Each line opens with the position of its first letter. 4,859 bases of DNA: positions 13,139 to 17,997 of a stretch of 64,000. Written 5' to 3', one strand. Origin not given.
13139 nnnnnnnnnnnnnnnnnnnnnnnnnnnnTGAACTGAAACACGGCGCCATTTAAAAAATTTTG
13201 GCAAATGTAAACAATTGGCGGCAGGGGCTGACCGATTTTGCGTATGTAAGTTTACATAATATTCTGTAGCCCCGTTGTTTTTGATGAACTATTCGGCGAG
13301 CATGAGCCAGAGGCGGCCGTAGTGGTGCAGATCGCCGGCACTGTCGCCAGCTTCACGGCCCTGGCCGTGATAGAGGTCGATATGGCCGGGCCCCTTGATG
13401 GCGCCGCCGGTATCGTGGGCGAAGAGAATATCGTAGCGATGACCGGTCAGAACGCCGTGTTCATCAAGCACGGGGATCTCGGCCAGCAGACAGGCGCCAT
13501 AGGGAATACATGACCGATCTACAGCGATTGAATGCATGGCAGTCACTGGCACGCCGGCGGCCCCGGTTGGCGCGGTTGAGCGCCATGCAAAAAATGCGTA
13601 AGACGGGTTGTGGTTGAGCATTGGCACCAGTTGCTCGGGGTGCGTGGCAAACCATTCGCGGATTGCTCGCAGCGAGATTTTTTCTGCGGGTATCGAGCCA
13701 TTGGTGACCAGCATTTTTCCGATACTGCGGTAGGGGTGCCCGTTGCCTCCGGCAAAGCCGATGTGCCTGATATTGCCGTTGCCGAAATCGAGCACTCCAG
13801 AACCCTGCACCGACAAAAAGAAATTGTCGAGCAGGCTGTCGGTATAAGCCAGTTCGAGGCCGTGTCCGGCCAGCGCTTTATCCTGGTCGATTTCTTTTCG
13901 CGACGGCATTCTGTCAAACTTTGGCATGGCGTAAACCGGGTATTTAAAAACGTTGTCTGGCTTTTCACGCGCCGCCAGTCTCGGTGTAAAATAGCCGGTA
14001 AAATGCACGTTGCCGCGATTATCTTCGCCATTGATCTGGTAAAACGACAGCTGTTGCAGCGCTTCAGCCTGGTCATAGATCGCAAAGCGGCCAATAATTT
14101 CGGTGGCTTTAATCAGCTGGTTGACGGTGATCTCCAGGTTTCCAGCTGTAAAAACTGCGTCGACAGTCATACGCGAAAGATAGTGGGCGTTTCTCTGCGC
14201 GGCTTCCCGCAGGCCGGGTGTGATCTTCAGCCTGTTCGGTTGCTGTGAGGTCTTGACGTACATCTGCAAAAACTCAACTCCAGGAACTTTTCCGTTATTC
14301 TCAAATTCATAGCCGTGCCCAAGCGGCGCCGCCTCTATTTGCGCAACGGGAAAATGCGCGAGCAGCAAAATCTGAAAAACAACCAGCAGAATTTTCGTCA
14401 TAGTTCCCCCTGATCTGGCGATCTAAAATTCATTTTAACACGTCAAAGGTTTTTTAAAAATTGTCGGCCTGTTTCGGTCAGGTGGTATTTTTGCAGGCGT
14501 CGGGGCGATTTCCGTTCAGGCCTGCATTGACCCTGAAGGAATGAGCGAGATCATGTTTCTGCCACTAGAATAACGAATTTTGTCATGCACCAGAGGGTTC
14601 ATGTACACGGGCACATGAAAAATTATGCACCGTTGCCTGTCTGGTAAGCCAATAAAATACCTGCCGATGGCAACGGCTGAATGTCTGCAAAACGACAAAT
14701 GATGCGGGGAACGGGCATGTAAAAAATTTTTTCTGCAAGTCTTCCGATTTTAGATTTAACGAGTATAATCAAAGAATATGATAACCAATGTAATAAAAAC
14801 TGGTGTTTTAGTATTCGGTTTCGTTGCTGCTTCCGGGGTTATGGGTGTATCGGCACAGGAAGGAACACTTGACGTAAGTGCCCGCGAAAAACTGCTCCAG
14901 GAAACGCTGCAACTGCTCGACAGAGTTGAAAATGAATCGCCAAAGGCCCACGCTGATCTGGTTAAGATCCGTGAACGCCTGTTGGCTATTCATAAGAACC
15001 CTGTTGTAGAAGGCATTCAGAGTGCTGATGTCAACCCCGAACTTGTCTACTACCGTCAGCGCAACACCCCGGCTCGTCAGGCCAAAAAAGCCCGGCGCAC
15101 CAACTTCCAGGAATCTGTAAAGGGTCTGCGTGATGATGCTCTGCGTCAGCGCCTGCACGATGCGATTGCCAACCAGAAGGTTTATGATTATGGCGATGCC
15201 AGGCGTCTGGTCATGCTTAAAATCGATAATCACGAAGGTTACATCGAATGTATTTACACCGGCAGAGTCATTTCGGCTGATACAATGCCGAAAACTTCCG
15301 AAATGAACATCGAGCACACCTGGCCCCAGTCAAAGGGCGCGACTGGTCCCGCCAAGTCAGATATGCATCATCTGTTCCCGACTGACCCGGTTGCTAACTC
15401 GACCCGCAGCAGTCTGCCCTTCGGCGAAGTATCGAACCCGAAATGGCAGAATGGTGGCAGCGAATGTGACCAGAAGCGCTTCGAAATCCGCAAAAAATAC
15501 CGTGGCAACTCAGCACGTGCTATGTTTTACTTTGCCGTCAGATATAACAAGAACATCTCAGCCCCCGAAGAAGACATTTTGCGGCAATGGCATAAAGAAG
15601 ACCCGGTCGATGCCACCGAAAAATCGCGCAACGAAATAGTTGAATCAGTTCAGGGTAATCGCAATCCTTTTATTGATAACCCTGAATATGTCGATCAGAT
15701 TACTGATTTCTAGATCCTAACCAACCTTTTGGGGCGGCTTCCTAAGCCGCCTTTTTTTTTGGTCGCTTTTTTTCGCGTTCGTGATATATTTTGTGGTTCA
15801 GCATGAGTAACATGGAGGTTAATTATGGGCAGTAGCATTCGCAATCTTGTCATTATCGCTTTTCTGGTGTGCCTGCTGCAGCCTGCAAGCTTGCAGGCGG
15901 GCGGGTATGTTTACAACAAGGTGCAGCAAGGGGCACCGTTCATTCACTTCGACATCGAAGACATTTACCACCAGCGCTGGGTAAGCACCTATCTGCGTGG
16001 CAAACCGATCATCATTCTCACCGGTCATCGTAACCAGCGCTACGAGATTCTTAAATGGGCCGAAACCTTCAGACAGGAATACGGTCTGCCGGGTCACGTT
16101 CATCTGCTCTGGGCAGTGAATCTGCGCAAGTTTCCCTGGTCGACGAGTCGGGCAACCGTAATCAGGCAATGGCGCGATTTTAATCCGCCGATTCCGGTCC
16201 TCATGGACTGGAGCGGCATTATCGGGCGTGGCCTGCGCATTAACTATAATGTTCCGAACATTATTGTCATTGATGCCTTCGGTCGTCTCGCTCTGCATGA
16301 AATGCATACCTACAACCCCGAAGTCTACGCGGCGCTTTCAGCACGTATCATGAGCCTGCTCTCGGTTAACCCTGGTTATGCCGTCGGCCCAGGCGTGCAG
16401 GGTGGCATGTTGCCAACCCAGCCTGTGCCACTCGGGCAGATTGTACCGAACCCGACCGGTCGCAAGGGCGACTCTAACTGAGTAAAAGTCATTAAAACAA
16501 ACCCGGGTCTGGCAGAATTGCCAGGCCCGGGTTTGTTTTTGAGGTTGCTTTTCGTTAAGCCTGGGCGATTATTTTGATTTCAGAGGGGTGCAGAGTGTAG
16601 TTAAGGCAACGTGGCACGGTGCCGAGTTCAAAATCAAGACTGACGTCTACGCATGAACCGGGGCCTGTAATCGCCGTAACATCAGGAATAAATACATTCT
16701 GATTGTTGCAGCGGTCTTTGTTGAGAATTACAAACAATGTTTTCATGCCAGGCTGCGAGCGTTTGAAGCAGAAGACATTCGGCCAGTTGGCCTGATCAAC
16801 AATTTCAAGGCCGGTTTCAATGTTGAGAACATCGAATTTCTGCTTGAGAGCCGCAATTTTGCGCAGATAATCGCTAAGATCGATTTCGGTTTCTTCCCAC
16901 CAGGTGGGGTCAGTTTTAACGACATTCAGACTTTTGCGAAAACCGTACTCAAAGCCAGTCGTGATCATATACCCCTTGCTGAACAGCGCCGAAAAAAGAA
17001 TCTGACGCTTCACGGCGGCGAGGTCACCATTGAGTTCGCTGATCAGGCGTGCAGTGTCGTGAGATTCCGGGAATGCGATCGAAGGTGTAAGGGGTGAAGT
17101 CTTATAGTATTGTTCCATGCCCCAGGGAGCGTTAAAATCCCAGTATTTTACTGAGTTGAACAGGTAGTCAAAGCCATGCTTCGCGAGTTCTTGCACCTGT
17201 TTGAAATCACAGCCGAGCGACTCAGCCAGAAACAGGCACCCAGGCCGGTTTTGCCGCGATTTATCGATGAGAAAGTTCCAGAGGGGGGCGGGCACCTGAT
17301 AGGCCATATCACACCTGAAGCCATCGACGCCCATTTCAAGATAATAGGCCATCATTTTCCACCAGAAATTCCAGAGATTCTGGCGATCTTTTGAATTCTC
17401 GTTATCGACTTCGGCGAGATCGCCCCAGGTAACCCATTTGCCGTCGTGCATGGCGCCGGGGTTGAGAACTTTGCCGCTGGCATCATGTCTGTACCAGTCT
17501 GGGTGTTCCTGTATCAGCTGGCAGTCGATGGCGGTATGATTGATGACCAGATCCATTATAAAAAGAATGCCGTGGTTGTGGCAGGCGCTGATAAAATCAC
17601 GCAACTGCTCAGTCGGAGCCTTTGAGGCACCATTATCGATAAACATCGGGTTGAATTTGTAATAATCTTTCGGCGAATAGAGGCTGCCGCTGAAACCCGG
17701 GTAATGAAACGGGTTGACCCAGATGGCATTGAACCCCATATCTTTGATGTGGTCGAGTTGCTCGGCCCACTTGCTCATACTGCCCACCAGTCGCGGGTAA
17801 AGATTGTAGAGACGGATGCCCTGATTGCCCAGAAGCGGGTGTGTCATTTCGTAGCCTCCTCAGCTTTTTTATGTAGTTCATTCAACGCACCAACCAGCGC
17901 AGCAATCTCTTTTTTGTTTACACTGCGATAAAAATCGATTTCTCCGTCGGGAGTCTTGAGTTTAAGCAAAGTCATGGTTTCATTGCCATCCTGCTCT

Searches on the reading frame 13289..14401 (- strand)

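Call 9: search_protein_families(library=pfam, proteins=[window:13289-14401:-], max_evalue=0.001)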
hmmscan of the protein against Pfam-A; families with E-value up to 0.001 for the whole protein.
window:13289-14401:- (370 aa): 2 families
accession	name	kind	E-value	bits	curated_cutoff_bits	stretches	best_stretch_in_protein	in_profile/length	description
PF03562.22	MltA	-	3.2e-40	138.2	24.3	1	133-271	1-162/163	MltA specific insert domain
PF06725.17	3D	-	2.3e-20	73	23.8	1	291-367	2-71/72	3D domain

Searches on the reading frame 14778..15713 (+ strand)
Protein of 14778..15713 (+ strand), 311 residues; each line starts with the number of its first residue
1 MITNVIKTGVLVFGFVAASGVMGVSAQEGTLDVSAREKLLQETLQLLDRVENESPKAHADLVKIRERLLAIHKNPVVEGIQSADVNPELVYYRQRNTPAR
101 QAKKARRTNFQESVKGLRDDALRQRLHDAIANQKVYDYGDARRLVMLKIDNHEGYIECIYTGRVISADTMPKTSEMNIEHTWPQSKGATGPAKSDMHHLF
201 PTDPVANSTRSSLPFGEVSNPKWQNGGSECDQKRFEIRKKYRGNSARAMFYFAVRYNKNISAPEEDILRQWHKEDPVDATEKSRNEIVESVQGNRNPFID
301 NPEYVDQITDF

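Call 9: search_protein_families(library=pfam, proteins=[window:14778-15713:+], max_evalue=0.001)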
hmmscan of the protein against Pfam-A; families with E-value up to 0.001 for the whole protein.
window:14778-15713:+ (311 aa): 2 families
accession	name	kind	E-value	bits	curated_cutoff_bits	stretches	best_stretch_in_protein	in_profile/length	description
PF04231.19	Endonuclease_1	-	2.4e-32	113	25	1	151-303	50-235/235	Endonuclease I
PF13395.12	HNH_4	-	0.00031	21.1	22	1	158-186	1-28/54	HNH endonuclease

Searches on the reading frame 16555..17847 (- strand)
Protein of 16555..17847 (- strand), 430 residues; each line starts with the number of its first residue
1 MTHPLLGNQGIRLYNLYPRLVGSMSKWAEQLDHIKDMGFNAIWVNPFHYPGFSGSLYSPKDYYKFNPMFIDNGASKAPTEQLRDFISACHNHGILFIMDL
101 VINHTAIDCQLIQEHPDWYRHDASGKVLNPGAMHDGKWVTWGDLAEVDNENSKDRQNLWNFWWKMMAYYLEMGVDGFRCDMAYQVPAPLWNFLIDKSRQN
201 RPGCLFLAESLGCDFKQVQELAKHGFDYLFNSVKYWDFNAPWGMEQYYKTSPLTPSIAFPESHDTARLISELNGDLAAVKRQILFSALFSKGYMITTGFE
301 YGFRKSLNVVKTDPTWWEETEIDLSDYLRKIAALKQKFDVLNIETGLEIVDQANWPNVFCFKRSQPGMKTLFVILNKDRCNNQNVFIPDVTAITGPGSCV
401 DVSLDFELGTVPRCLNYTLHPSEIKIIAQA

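Call 9: search_protein_families(library=pfam, proteins=[window:16555-17847:-], max_evalue=0.001)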
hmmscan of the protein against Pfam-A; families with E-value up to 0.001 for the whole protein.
window:16555-17847:- (430 aa): 4 families
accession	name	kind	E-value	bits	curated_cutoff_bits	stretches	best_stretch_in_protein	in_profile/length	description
PF14701.12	hDGE_amylase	-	2.3e-24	86.8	27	1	9-118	6-116/439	Glycogen debranching enzyme, glucanotransferase domain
PF00128.31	Alpha-amylase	-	2.2e-19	70.5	22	1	22-185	16-193/446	Alpha amylase, catalytic domain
PF14871.12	GHL6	-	4.8e-05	24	35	1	78-139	42-94/132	Hypothetical glycosyl hydrolase 6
PF02446.23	Glyco_hydro_77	-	0.00053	19.4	25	0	21-79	12-71/465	4-alpha-glucanotransferase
